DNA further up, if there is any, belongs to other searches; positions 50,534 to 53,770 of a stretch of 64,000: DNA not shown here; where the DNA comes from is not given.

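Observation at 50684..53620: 978-aa LOG-like / Ham1(ITPase)-like / LOG fusion: candidate one-polypeptide NTP-to-nucleobase demolition enzyme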

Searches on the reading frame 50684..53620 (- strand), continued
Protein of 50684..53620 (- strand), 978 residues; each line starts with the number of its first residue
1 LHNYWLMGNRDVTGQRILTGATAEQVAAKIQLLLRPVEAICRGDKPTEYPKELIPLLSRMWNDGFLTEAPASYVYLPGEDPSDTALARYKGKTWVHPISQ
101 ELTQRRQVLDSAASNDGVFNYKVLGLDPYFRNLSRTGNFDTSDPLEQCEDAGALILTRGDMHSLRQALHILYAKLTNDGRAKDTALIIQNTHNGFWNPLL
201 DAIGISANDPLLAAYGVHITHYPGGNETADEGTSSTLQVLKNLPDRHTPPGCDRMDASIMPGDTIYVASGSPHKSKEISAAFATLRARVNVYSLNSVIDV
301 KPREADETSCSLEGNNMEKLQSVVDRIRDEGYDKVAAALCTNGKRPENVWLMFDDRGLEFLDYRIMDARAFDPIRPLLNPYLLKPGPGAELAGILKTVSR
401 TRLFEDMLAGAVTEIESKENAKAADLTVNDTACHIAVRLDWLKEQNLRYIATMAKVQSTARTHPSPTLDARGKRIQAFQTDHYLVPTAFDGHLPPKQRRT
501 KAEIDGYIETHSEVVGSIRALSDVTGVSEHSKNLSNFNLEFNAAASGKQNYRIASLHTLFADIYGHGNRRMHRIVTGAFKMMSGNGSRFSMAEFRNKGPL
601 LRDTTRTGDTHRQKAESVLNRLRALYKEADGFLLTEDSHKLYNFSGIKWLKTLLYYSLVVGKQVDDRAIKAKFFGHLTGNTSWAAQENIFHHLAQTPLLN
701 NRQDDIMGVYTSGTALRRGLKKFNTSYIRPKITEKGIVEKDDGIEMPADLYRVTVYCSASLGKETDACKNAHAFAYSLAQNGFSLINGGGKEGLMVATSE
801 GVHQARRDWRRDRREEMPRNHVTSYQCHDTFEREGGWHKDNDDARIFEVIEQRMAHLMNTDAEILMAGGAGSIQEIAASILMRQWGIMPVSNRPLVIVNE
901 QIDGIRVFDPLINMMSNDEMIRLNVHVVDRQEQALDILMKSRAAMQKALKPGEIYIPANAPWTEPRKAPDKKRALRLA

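Call 57: list_cluster_members(proteins=[P0072, P0075, P0103, P0095, P0067, P0077, P0104, P0051, P0086, P0100])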
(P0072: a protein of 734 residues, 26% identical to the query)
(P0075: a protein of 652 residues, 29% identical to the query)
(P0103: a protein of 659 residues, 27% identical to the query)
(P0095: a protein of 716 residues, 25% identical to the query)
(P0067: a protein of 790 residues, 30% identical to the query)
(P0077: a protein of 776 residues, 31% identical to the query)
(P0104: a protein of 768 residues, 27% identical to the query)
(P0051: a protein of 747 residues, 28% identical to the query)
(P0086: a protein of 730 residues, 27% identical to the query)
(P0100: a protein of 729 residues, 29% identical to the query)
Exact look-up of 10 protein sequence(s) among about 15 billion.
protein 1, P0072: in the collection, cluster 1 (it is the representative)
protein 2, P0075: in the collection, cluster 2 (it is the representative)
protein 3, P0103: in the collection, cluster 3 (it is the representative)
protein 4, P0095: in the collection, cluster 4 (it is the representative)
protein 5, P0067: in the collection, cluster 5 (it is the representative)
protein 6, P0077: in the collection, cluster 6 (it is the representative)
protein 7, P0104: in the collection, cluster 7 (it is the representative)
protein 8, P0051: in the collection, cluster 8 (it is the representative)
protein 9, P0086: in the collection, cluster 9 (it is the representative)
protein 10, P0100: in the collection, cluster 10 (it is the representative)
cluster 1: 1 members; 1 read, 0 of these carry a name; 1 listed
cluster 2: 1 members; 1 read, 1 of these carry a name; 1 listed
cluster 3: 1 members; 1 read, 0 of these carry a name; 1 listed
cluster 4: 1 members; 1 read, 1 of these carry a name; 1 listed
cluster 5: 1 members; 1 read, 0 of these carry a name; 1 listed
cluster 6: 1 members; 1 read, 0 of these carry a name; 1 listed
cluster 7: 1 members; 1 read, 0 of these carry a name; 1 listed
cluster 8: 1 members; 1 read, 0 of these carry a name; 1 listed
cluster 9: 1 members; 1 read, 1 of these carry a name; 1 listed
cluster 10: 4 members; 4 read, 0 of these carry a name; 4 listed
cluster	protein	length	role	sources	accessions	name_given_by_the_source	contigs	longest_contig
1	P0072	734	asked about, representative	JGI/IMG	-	-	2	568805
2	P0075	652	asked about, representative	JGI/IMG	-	hypothetical protein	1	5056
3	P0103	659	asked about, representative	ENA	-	-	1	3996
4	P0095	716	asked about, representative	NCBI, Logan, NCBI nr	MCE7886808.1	MAG: hypothetical protein DYH13_04800 [Alphaproteobacteria bacterium PRO2] | hypothetical protein [Alphaproteobacteria bacterium PRO2]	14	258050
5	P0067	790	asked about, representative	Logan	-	-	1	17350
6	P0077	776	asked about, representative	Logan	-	-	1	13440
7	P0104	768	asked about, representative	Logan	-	-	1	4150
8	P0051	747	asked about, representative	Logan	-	-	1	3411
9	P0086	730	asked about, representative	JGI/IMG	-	predicted Rossmann-fold nucleotide-binding protein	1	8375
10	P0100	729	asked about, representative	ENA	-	-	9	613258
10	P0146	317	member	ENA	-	-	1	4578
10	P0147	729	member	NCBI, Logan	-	-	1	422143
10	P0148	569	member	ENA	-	-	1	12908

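Call 62: find_encoding_contigs(protein=P0072, flank=7000, max_places=1)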
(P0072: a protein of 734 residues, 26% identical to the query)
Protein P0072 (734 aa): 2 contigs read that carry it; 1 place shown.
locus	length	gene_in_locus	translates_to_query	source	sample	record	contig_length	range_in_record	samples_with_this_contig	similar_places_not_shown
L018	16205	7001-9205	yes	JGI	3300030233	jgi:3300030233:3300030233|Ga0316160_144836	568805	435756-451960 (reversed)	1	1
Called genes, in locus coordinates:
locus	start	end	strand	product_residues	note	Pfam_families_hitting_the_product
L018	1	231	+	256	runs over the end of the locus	-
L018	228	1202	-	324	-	PF08240:ADH_N, PF00107:ADH_zinc_N, PF13602:ADH_zinc_N_2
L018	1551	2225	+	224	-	PF02581:TMP-TENI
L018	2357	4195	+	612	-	PF08543:Phos_pyr_kin, PF00586:AIRS, PF02769:AIRS_C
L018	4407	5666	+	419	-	PF00364:Biotin_lipoyl, PF25919:BSH_CusB (faint), PF25984:BSH_YknX (faint), PF25997:BSH_YhbJ (faint), PF02817:E3_binding, PF00198:2-oxoacid_dh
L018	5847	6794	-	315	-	PF00383:dCMP_cyt_deam_1 (weak)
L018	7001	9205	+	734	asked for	-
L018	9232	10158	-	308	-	PF00383:dCMP_cyt_deam_1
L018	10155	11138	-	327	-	-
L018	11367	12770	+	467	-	PF00890:FAD_binding_2, PF01134:GIDA (weak), PF07992:Pyr_redox_2, PF12831:FAD_oxidored, PF13450:NAD_binding_8 (weak), PF13738:Pyr_redox_3, PF00070:Pyr_redox, PF02852:Pyr_redox_dim, +3 more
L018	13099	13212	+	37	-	-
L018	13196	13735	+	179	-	PF10399:UCR_Fe-S_N, PF00355:Rieske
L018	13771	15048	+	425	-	PF00033:Cytochrome_B, PF13631:Cytochrom_B_N_2, PF00032:Cytochrom_B_C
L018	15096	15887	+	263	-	PF02167:Cytochrom_C1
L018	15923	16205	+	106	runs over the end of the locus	-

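Call 63: find_encoding_contigs(protein=P0100, flank=7000, max_places=1)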
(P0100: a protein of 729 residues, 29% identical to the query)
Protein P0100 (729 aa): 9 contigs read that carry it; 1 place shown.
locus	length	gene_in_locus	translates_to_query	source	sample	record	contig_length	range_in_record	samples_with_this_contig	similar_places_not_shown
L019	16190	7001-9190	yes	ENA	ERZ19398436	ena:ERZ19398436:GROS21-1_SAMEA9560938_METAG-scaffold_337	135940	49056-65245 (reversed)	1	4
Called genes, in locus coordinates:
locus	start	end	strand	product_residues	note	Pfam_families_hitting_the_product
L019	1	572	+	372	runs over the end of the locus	PF01145:Band_7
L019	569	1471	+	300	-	PF01145:Band_7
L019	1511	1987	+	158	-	PF00583:Acetyltransf_1, PF13673:Acetyltransf_10 (weak), PF13508:Acetyltransf_7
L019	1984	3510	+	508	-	PF00089:Trypsin, PF13365:Trypsin_2, PF00595:PDZ, PF13180:PDZ_2, PF17820:PDZ_6, PF13180:PDZ_2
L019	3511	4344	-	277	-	PF00702:Hydrolase, PF12710:HAD, PF08282:Hydrolase_3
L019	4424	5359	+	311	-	PF01715:IPPT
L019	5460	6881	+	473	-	-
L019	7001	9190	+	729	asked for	PF03641:Lysine_decarbox (weak)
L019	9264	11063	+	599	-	PF02776:TPP_enzyme_N, PF00205:TPP_enzyme_M, PF02775:TPP_enzyme_C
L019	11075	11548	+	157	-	-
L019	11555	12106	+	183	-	PF01842:ACT, PF22629:ACT_AHAS_ss, PF13710:ACT_5 (faint), PF10369:ALS_ss_C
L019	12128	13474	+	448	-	-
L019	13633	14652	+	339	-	PF03807:F420_oxidored (weak), PF07991:KARI_N, PF01450:KARI_C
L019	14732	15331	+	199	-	PF15645:Tox-PLDMTX (faint)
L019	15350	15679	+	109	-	-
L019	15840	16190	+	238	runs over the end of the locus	-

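Call 64: find_encoding_contigs(protein=P0095, flank=7000, max_places=1)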
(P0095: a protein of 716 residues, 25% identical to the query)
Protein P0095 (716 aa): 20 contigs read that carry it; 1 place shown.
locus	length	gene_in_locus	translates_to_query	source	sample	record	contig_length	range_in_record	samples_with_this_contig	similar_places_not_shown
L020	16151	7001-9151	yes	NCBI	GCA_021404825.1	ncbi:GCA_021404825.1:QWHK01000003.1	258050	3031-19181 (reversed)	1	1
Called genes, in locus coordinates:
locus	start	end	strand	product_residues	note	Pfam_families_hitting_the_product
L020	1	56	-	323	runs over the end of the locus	PF18030:Rimk_N, PF14397:ATPgrasp_ST (faint), PF02655:ATP-grasp_3, PF02955:GSH-S_ATP, PF08443:RimK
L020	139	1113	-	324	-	PF08240:ADH_N, PF00107:ADH_zinc_N, PF13602:ADH_zinc_N_2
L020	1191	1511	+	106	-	-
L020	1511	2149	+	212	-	PF02581:TMP-TENI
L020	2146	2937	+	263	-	PF08543:Phos_pyr_kin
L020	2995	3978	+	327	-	PF00586:AIRS, PF02769:AIRS_C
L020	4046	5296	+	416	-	PF00364:Biotin_lipoyl, PF25997:BSH_YhbJ (faint), PF02817:E3_binding, PF00198:2-oxoacid_dh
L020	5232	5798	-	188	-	-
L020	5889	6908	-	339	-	PF00383:dCMP_cyt_deam_1 (weak)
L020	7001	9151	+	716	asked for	-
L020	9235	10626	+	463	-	PF00890:FAD_binding_2, PF03486:HI0933_like (weak), PF07992:Pyr_redox_2, PF12831:FAD_oxidored, PF13450:NAD_binding_8, PF13738:Pyr_redox_3, PF00070:Pyr_redox, PF02852:Pyr_redox_dim, +4 more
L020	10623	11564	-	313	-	PF02899:Phage_int_SAM_1, PF00589:Phage_integrase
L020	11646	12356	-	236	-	PF04340:DUF484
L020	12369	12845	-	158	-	-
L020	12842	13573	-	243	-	-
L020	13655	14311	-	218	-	PF00923:TAL_FSA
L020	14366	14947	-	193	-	-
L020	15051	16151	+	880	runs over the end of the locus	PF17764:PriA_3primeBD, PF04480:DUF559, PF18741:MTES_1575, PF00270:DEAD, PF04851:ResIII, PF18319:Zn_ribbon_PriA, PF00271:Helicase_C (weak), PF18074:PriA_C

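Call 66: search_protein_families(library=ncbifam, proteins=[L018:5847-6794:-, L018:9232-10158:-, L020:5889-6908:-, L016:6362-7351:-], max_evalue=0.1)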
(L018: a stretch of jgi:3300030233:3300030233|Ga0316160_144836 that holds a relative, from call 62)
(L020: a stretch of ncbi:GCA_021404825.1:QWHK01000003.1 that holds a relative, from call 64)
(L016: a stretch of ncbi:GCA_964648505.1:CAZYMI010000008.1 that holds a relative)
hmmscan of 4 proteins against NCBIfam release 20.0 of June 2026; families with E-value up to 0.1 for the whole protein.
L018:5847-6794:- (315 aa): 2 families
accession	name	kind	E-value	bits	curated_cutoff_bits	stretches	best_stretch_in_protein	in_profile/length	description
TIGR02571.1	ComEB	equivalog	2.2e-05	24.4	219.45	1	67-121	66-124/151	ComE operon protein 2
NF041025.1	antiphage_deaminase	equivalog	5.6e-05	22.2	400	1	68-110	337-385/437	anti-phage dCTP deaminase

L018:9232-10158:- (308 aa): 2 families
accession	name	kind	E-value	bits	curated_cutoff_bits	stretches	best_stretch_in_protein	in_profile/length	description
TIGR02571.1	ComEB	equivalog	4.3e-09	36.5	219.45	1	24-123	27-129/151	ComE operon protein 2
NF041025.1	antiphage_deaminase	equivalog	1.1e-05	24.5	400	1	60-107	336-384/437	anti-phage dCTP deaminase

L020:5889-6908:- (339 aa): 2 families
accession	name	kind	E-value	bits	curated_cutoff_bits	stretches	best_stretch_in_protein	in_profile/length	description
TIGR02571.1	ComEB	equivalog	2.3e-07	30.9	219.45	1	85-144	65-125/151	ComE operon protein 2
NF041025.1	antiphage_deaminase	equivalog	2.1e-06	26.9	400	1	86-132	336-385/437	anti-phage dCTP deaminase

L016:6362-7351:- (329 aa): 2 families
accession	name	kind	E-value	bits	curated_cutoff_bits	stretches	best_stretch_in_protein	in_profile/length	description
NF041025.1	antiphage_deaminase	equivalog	1.2e-09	37.6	400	1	80-124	337-387/437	anti-phage dCTP deaminase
TIGR02571.1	ComEB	equivalog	2.3e-07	30.9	219.45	1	78-135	65-126/151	ComE operon protein 2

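Call 69: search_protein_families(library=pfam, proteins=[L019:5460-6881:+, L018:10155-11138:-, L018:9232-10158:-], max_evalue=0.05)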
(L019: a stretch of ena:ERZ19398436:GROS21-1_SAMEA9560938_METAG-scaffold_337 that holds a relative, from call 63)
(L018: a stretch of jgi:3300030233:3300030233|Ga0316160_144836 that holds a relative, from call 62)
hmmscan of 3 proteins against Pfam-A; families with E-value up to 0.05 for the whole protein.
L019:5460-6881:+ (473 aa): 0 families

L018:10155-11138:- (327 aa): 0 families

L018:9232-10158:- (308 aa): 2 families
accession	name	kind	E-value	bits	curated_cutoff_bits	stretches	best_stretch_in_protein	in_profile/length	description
PF00383.29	dCMP_cyt_deam_1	-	3.5e-09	36.9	25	1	13-108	15-100/102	Cytidine and deoxycytidylate deaminase zinc-binding region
PF14437.12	MafB19-deam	-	0.00019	21.8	27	1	21-109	22-100/142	MafB19-like deaminase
